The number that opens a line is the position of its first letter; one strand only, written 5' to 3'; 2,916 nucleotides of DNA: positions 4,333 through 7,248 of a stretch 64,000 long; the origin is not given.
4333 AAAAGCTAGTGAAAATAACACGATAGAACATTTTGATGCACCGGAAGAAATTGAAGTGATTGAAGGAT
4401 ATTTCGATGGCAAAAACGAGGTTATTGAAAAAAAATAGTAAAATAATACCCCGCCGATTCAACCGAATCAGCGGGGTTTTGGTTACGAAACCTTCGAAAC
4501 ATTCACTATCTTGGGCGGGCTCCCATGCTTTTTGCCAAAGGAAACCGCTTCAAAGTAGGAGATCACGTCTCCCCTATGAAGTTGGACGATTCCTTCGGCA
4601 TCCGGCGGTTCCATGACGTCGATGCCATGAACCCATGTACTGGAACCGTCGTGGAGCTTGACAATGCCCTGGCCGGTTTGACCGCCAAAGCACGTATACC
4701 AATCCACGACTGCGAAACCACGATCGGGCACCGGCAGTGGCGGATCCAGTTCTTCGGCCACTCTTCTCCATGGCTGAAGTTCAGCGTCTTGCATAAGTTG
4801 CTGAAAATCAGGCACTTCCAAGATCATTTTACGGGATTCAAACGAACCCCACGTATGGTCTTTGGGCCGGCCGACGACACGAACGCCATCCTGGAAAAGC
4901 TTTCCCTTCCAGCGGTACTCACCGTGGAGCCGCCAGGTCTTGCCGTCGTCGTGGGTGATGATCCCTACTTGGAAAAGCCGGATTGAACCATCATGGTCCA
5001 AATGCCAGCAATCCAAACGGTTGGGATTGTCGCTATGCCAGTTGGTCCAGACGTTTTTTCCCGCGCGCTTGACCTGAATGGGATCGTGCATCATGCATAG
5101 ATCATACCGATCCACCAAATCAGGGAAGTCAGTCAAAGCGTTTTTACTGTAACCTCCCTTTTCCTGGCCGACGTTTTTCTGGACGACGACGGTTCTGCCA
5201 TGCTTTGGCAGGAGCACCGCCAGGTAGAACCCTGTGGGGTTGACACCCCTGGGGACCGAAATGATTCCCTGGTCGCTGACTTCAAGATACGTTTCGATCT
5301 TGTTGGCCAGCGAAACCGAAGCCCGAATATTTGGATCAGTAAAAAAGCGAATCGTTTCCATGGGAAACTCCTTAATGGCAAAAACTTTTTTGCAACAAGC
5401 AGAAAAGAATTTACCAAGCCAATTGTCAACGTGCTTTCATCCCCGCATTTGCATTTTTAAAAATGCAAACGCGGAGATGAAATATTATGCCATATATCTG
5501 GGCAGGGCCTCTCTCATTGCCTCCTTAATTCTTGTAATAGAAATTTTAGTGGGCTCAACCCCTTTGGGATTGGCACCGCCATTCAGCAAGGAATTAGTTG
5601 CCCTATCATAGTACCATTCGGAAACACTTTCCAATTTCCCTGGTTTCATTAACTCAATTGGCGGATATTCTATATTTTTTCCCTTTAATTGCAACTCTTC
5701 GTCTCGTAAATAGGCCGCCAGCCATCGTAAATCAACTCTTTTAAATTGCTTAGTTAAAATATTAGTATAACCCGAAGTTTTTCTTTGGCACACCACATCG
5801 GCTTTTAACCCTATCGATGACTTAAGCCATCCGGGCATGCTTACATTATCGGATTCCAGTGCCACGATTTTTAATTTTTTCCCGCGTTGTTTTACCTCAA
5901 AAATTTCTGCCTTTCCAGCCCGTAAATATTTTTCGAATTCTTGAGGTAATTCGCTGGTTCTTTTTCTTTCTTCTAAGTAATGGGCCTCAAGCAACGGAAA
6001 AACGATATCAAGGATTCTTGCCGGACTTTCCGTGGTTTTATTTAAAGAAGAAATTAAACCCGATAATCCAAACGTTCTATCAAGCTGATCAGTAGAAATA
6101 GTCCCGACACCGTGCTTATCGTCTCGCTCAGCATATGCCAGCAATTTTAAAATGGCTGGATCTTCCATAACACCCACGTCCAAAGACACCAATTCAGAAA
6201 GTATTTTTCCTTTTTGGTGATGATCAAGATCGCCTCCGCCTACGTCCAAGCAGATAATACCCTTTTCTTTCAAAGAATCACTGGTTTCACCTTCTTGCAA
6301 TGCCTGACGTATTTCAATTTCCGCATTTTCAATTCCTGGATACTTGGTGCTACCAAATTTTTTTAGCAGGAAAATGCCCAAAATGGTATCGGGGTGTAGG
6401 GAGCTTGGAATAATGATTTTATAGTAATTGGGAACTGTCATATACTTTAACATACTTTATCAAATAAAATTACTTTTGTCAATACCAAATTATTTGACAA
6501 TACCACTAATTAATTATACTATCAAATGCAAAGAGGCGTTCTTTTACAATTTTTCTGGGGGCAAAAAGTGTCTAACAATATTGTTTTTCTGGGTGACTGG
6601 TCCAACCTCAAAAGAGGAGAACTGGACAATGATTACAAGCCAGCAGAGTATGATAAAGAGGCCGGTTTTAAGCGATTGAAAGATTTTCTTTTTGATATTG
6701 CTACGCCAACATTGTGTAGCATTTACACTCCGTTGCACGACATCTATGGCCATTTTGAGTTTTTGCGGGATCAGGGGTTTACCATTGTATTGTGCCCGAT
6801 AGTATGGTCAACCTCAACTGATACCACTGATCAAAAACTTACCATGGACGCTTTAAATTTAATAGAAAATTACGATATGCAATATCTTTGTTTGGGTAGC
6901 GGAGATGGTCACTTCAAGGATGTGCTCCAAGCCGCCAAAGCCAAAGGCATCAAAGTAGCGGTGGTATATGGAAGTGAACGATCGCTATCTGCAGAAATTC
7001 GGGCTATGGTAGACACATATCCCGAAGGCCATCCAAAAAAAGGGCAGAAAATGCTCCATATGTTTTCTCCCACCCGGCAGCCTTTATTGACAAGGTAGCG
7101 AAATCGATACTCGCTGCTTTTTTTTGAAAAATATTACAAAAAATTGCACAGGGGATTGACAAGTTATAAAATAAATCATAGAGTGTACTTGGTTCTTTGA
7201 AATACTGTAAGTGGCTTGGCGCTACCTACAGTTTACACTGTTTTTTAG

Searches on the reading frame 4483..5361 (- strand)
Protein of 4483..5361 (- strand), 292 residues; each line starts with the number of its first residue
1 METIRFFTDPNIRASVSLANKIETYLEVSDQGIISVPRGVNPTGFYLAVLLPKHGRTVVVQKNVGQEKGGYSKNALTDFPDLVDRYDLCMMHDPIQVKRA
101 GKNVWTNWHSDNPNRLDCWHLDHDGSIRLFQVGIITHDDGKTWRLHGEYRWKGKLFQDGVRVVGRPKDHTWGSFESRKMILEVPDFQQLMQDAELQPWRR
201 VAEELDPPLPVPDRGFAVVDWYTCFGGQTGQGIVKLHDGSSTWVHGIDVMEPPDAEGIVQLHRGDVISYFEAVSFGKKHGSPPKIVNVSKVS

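Call 8: search_protein_families(library=pfam, proteins=[window:4483-5361:-], max_evalue=0.01)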
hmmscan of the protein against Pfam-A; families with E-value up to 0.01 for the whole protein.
window:4483-5361:- (292 aa): 0 families

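Call 10: search_protein_families(library=phrogs, proteins=[window:4483-5361:-], max_evalue=0.01)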
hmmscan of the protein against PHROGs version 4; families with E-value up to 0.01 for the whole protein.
window:4483-5361:- (292 aa): 0 families

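Call 17: find_homologous_proteins(query=window:4483-5361:-, max_evalue=0.001)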
Query window:4483-5361:- (292 aa): 35 proteins with E <= 0.001 among 544 candidates.
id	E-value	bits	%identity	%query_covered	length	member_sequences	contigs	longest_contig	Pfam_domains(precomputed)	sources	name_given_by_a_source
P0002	9.2e-204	693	100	100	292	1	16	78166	-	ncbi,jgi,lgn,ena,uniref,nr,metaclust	ncbi:MAG: hypothetical protein A3D44_03510 [Candidatus Staskawiczbacteria bacterium RIFCSPHIGHO2_02_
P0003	5.0e-92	326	51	99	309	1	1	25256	-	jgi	jgi:hypothetical protein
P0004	3.5e-91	324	47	99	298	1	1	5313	-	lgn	-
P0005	9.3e-90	319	49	100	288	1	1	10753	-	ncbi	-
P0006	1.8e-89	318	48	100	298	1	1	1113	-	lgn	-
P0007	4.7e-89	317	50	100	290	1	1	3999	-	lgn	-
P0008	1.6e-88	315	49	100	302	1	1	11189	-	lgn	-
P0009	4.1e-88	314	47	100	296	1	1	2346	-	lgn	-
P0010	9.5e-86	306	47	100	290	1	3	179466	-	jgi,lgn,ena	-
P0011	1.7e-85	305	47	99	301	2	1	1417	-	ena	-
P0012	1.1e-82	296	49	99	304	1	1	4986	-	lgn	-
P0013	1.2e-82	296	46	100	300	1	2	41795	-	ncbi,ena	-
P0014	6.3e-79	283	45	99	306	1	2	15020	-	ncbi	-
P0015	9.9e-79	283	47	100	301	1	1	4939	-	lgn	-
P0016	3.8e-78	281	49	99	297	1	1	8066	-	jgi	jgi:hypothetical protein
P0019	2.1e-75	272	48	99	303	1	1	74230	-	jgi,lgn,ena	-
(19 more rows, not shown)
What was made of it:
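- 4483..5361 (-): CDS of a 292-aa beta-rich protein with a C-terminal cold-shock-like OB fold. 52.8% GC. Second member of the GC-rich class. 35 homologues at 41-51% identity (call 17).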

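Call 20: find_encoding_contigs(protein=P0010, flank=10000, max_places=2)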
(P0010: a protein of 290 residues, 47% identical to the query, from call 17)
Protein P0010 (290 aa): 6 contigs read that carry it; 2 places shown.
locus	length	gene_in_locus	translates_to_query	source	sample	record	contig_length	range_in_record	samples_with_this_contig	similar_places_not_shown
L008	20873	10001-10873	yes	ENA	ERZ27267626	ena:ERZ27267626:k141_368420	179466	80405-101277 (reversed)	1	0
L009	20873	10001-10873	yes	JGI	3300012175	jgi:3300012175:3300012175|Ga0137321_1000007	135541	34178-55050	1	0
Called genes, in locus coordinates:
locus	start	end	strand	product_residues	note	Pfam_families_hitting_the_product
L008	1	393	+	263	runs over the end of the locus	PF13367:PrsW-protease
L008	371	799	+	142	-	PF00011:HSP20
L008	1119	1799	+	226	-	-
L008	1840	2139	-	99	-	PF04956:TrbC (weak), PF18895:T4SS_pilin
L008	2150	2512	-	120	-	PF18895:T4SS_pilin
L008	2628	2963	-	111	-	PF18895:T4SS_pilin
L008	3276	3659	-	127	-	PF04956:TrbC, PF18895:T4SS_pilin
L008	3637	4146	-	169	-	PF01209:Ubie_methyltran, PF05175:MTS, PF13489:Methyltransf_23 (faint), PF02390:Methyltransf_4 (faint), PF13847:Methyltransf_31, PF08241:Methyltransf_11, PF08242:Methyltransf_12, PF13649:Methyltransf_25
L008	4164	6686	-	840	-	PF00521:DNA_topoisoIV, PF03989:DNA_gyraseA_C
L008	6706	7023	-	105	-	-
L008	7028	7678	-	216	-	PF13483:Lactamase_B_3, PF12706:Lactamase_B_2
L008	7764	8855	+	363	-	PF23459:S1_RRP5 (faint), PF00575:S1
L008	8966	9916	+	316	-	-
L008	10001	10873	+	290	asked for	-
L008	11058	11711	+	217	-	PF01966:HD (weak)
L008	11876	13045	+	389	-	-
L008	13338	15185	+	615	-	PF06480:FtsH_ext, PF00004:AAA, PF17862:AAA_lid_3, PF01434:Peptidase_M41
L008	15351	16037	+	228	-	-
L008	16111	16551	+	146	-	PF13527:Acetyltransf_9 (weak), PF00583:Acetyltransf_1, PF13302:Acetyltransf_3 (weak), PF13673:Acetyltransf_10, PF13508:Acetyltransf_7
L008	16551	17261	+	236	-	PF00849:PseudoU_synth_2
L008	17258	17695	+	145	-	PF01245:Ribosomal_L19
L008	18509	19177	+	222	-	-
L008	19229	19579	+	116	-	PF01541:GIY-YIG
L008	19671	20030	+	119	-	-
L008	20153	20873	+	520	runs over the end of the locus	PF00009:GTP_EFTU, PF02421:FeoB_N (weak), PF00071:Ras, PF01926:MMR_HSR1, PF08477:Roc (weak), PF22042:EF-G_D2, PF11987:IF-2, PF03144:GTP_EFTU_D2 (weak), +3 more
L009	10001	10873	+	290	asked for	-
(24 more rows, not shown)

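Call 21: find_encoding_contigs(protein=P0019, flank=10000, max_places=2)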
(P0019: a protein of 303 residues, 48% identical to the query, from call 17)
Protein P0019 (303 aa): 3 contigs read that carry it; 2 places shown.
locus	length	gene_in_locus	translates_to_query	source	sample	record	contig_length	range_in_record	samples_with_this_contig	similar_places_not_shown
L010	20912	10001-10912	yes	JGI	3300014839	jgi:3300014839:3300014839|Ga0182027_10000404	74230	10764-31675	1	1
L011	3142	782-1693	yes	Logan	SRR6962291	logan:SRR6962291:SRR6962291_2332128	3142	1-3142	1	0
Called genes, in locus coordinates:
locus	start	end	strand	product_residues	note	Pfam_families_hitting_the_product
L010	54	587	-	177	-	-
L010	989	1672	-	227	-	-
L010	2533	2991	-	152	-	PF01245:Ribosomal_L19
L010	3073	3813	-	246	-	PF00849:PseudoU_synth_2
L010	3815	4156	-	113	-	-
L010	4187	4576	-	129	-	-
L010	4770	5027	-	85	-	PF01541:GIY-YIG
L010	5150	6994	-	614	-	PF06480:FtsH_ext, PF00004:AAA, PF17862:AAA_lid_3, PF01434:Peptidase_M41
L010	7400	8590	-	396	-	-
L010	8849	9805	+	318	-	-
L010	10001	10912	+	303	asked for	-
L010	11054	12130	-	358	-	PF21710:Spt6_S1 (faint), PF00575:S1 (weak), PF23459:S1_RRP5 (faint), PF00575:S1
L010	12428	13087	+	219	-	PF13483:Lactamase_B_3, PF12706:Lactamase_B_2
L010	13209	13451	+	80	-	-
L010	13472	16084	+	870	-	PF00521:DNA_topoisoIV, PF03989:DNA_gyraseA_C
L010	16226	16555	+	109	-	PF04956:TrbC, PF18895:T4SS_pilin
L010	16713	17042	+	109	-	PF18895:T4SS_pilin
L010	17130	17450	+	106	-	PF18895:T4SS_pilin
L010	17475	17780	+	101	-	-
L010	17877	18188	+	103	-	PF18895:T4SS_pilin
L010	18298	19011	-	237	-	-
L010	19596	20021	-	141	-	PF00011:HSP20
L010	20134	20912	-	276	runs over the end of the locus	PF13367:PrsW-protease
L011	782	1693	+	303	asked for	-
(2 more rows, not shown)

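Call 55: predict_structure(alignment_id=A3)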
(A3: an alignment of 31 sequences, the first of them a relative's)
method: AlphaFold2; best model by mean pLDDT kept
length: 292 residues; sequences in the alignment: 31
mean_pLDDT: 95.3   pTM: 0.91
mean pLDDT of the five models: 95.3, 95.0, 94.7, 93.8, 93.8
residues with pLDDT >= 90: 265; 70-90: 26; 50-70: 1; < 50: 0
segments of 3 or more residues with pLDDT < 50: none
pLDDT, mean of each block of 10 residues (from residue 1): 93 97 95 96 98 95 90 93 91 96 94 95 98 96 97 98 97 96 97 97 95 97 94 97 97 91 97 90 96 94
secondary structure, 60 per line:
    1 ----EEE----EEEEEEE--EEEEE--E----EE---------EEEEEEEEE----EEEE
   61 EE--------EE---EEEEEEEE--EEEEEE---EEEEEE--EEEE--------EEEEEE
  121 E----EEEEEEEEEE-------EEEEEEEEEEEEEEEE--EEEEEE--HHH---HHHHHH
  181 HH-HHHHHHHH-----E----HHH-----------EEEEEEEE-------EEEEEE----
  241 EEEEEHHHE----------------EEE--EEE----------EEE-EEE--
elements in order: E5-7 E12-18 E21-25 E44-52 E57-62 E76-83 E86-91 E95-100 E103-106 E115-121 E126-135 E143-158 E161-166 H175-182 H184-191 E216-223 E231-236 E241-245 E266-268 E271-273 E284-286 E288-290
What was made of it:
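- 4483..5361 (-): AF2 gives pLDDT 95.3 and pTM 0.91 (call 55).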

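Call 56: search_protein_families(library=padloc, proteins=[window:4483-5361:-], max_evalue=0.01)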
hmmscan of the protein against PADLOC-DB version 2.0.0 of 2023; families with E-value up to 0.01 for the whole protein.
window:4483-5361:- (292 aa): 0 families

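Call 57: search_protein_families(library=ncbifam, proteins=[window:4483-5361:-], max_evalue=0.01)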
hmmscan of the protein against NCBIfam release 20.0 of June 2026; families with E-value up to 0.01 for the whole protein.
window:4483-5361:- (292 aa): 0 families

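Call 60: fold_search(model_id=the predicted structure, library=pdb)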
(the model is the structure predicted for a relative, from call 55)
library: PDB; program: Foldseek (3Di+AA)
matches with E <= 10: 488; with E <= 0.001: 1
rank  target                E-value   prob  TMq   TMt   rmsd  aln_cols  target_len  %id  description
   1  3a0j_A                8.6e-04  1.00  0.20  0.72   3.6        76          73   22  Crystal structure of cold shock protein 1 from Thermus thermophilus HB8 (released 2010-03-23)
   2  2i5l                  1.3e-03  1.00  0.21  0.82   2.5        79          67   20  Crystal structure of Bacillus subtilis Cold Shock Protein variant Bs-CspB M1R/E3K/K65I (released 2007-05-22)
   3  1hz9_A                1.6e-03  1.00  0.21  0.83   2.2        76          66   24  BACILLUS CALDOLYTICUS COLD-SHOCK PROTEIN MUTANTS TO STUDY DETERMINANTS OF PROTEIN STABILITY (released 2001-11-07)
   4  1c9o_A                1.8e-03  1.00  0.21  0.83   2.2        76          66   24  CRYSTAL STRUCTURE ANALYSIS OF THE BACILLUS CALDOLYTICUS COLD SHOCK PROTEIN BC-CSP (released 2000-04-02)
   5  1hzb_A                2.0e-03  1.00  0.20  0.76   3.4        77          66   21  BACILLUS CALDOLYTICUS COLD-SHOCK PROTEIN MUTANTS TO STUDY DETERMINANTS OF PROTEIN STABILITY (released 2001-11-07)
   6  1i5f_A                2.2e-03  1.00  0.21  0.83   2.2        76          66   24  BACILLUS CALDOLYTICUS COLD-SHOCK PROTEIN MUTANTS TO STUDY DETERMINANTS OF PROTEIN STABILITY (released 2001-11-07)
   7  3pf4_A                2.2e-03  1.00  0.19  0.75   3.1        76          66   18  Crystal structure of Bs-CspB in complex with r(GUCUUUA) (released 2011-09-21)
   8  1hzc_A                2.4e-03  1.00  0.19  0.75   3.4        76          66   21  BACILLUS CALDOLYTICUS COLD-SHOCK PROTEIN MUTANTS TO STUDY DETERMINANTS OF PROTEIN STABILITY (released 2001-11-07)
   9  1hza_A                2.5e-03  1.00  0.21  0.83   1.9        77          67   23  BACILLUS CALDOLYTICUS COLD-SHOCK PROTEIN MUTANTS TO STUDY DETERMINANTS OF PROTEIN STABILITY (released 2001-11-07)
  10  6t00                  2.8e-03  1.00  0.20  0.79   2.8        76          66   21  Crystal structure of Cold Shock Protein B (CSP-B) containing 4-F-Phe modified residues (released 2020-02-26)
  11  5jx4_A                3.5e-03  1.00  0.20  0.81   3.1        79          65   23  Crystal structure of E36-G37del mutant of the Bacillus caldolyticus cold shock protein. (released 2017-05-10)
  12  5jx4_B                5.4e-03  1.00  0.19  0.76   3.0        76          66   24  Crystal structure of E36-G37del mutant of the Bacillus caldolyticus cold shock protein. (released 2017-05-10)
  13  6szz                  5.7e-03  1.00  0.21  0.81   2.5        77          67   19  Crystal structure of Cold Shock Protein B (CspB) containing the modified residue 4-F-Trp (released 2020-02-26)
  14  2i5m                  1.1e-02  1.00  0.19  0.74   3.2        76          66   17  Crystal structure of Bacillus subtilis cold shock protein CspB variant A46K S48R (released 2007-05-22)
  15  1csp                  1.6e-02  1.00  0.21  0.81   2.5        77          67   21  CRYSTAL STRUCTURE OF THE BACILLUS SUBTILIS MAJOR COLD SHOCK PROTEIN, CSPB: A UNIVERSAL NUCLEIC-ACID BINDING DOMAIN (released 1995-05-12)
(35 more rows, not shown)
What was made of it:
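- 4483..5361 (-): Foldseek matches CspB-type cold-shock proteins with probability 1.00 and target TM 0.72-0.83 (call 60).
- On Cold-shock domain (for the 292-aa protein): Foldseek probability 1.00, target TM 0.72-0.83, rmsd 1.9-3.6 over about 76 residues (call 60).
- Closest known: Cold-shock domain / OB-fold nucleic-acid-binding proteins. Same: The C-terminal part, about residues 218-284, superposes on CspB-type proteins with target TM 0.72-0.83 and probability 1.00 (call 60).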

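Call 77: find_related_loci(query=A3, collection=viral_contigs, flank=8000)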
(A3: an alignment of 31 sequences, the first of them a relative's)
Query A3 (292 aa) in viral_contigs; peptide patterns used: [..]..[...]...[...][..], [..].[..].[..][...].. (x = any residue, [..] = any of these).
215 stretches matched a pattern, but none encodes a relative of the query by tblastn (E <= 1e-3).

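Call 79: search_dna_similar(query=window:4483-5361:-, collection=phages, mode=protein, max_evalue=0.001, max_rows=5)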
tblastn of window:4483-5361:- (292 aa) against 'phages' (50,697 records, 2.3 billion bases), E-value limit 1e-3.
No match.

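Call 82: search_solved_structures(query=A3, max_evalue=1)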
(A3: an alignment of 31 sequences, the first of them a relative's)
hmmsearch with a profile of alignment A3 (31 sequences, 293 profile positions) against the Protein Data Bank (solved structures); distinct sequences matched with E-value up to 1: 11.
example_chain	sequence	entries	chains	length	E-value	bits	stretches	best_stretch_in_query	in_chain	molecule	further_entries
1g6p_A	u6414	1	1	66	0.088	14.8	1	218-276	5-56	COLD SHOCK PROTEIN TMCSP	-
1hz9_A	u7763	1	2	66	0.2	13.6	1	218-284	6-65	COLD SHOCK PROTEIN CSPB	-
2lxj_A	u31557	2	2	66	0.27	13.2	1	217-282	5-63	Cold shock-like protein CspLA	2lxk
1hzc_A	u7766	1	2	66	0.43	12.6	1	218-279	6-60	COLD SHOCK PROTEIN CSPB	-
6a1x_A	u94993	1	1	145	0.45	12.5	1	53-130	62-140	Galectin-10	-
1c9o_A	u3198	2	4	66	0.56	12.2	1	218-284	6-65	COLD-SHOCK PROTEIN | Cold shock protein cspB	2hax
1i5f_A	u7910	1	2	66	0.56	12.2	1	218-284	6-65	COLD-SHOCK PROTEIN CSPB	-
2mo0_A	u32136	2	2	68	0.64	12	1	218-278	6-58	Cold-shock DNA-binding domain protein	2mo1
5xrm_A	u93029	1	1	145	0.69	11.9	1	52-130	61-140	Galectin-10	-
3opu_A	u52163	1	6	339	0.86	11.6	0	55-155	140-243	SpaP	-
1hza_A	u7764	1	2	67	0.95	11.4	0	218-280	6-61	COLD SHOCK PROTEIN CSPB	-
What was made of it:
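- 4483..5361 (-): The profile search places the match at residues 218-284 (call 82).
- On Cold-shock domain (for the 292-aa protein): The profile search against PDB cold-shock proteins gives only E=0.09-1 (call 82).
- Closest known: Cold-shock domain / OB-fold nucleic-acid-binding proteins. Different: Sequence-level similarity is below threshold (E 0.09; call 82).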

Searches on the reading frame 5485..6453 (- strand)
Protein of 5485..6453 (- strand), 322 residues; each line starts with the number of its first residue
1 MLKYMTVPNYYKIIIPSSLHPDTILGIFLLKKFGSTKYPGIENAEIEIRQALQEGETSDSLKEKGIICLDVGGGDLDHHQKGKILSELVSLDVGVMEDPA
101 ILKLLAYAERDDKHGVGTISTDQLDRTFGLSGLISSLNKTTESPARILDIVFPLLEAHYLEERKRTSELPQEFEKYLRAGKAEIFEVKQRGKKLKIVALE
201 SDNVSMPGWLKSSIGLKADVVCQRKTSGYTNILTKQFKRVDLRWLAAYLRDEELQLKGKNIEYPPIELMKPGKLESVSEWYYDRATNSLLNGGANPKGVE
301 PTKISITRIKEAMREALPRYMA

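Call 7: search_protein_families(library=pfam, proteins=[window:5485-6453:-], max_evalue=0.01)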
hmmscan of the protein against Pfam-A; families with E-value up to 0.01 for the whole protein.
window:5485-6453:- (322 aa): 0 families

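Call 10: search_protein_families(library=phrogs, proteins=[window:5485-6453:-], max_evalue=0.01)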
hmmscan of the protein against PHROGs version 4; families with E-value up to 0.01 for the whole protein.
window:5485-6453:- (322 aa): 0 families

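Call 56: search_protein_families(library=padloc, proteins=[window:5485-6453:-], max_evalue=0.01)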
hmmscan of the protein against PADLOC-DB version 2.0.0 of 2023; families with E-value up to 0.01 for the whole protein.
window:5485-6453:- (322 aa): 0 families

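Call 57: search_protein_families(library=ncbifam, proteins=[window:5485-6453:-], max_evalue=0.01)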
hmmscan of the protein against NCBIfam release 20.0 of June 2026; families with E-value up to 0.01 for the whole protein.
window:5485-6453:- (322 aa): 0 families

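Call 83: search_solved_structures(query=window:5485-6453:-, max_evalue=1)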
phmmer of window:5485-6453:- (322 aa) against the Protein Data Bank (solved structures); distinct sequences matched with E-value up to 1: 1.
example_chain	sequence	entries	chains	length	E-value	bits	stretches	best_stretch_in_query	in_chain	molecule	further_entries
5h0m_A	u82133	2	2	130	0.93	11.9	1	157-219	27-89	HNH endonuclease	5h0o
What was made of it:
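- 5485..6453 (-): 322-aa conserved partner gene with normal GC (39.7%), directly upstream of the 292-aa gene on the same strand. No family or PDB match was found (calls 7, 83).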

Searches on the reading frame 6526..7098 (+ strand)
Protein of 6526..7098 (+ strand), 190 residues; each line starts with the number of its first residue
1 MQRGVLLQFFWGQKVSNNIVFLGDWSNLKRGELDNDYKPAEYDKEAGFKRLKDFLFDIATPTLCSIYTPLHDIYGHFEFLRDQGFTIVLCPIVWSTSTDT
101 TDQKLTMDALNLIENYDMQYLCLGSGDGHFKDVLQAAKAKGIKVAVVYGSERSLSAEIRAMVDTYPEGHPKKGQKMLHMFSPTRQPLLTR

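Call 7: search_protein_families(library=pfam, proteins=[window:6526-7098:+], max_evalue=0.01)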
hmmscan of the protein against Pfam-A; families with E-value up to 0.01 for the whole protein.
window:6526-7098:+ (190 aa): 1 family
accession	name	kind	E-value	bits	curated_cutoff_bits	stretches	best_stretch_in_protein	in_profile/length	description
PF01936.24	NYN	-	5.1e-10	40.5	24.2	1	74-164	49-140/145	NYN domain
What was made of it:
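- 6526..7098 (+): NYN-domain (LabA-like, PIN-like nuclease) gene with normal GC (42%). It is the constant upstream neighbour of the 572-aa family. Pfam NYN hit at 5e-10 (call 7).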

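Call 56: search_protein_families(library=padloc, proteins=[window:6526-7098:+], max_evalue=0.01)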
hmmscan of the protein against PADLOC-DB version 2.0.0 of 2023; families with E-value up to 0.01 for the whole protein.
window:6526-7098:+ (190 aa): 1 family
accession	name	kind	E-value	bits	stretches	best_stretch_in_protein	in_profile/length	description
PDLC01154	NYN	-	0.00087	16.7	1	51-160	173-287/310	"LabA-like protein, NYN family nuclease"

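Call 57: search_protein_families(library=ncbifam, proteins=[window:6526-7098:+], max_evalue=0.01)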
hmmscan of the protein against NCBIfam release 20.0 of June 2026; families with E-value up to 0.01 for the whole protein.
window:6526-7098:+ (190 aa): 2 families
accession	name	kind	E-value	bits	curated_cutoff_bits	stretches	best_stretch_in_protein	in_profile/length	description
TIGR00288.1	TIGR00288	hypoth_equivalog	1.1e-05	25.4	178.45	1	77-163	72-150/160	TIGR00288 family NYN domain-containing protein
NF010699.0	PRK14099.1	equivalog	0.0016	17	762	1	104-164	311-372/485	glycogen synthase GlgA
